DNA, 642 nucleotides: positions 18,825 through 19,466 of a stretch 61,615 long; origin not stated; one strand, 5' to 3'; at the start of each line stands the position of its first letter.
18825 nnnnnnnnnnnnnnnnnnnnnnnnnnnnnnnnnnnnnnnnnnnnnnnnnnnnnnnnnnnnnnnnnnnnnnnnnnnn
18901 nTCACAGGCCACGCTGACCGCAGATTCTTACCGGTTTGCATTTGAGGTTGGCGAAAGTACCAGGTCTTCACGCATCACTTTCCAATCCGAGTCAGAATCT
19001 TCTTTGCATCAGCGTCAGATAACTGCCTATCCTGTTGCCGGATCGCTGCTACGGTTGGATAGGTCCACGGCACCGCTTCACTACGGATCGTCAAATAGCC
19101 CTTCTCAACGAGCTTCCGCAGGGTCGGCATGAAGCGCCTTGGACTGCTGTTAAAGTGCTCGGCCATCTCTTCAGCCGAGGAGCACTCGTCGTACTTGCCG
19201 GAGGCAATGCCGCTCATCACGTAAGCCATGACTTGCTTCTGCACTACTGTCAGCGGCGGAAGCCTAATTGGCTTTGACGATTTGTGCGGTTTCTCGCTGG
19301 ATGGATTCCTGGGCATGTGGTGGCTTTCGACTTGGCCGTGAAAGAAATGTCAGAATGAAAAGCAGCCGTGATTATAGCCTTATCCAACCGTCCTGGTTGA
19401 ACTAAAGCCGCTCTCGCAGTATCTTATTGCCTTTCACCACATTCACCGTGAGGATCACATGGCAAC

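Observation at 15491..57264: A 19-nt exact (21/22) direct repeat of the tRNA-Val 3' end brackets a ~41.7-kb segment that includes the giant gene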

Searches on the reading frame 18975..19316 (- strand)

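Call 10: search_protein_families(library=pfam, proteins=[window:18975-19316:-], max_evalue=0.01)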
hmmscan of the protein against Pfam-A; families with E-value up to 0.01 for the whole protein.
window:18975-19316:- (113 aa): 2 families
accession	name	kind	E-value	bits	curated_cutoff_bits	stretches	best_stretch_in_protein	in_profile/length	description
PF01726.22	LexA_DNA_bind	-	0.0048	17.1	23.7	0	21-79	3-60/65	LexA DNA binding domain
PF21984.2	DnaD_N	-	0.0054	17.3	27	1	46-80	36-70/101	DnaD N-terminal domain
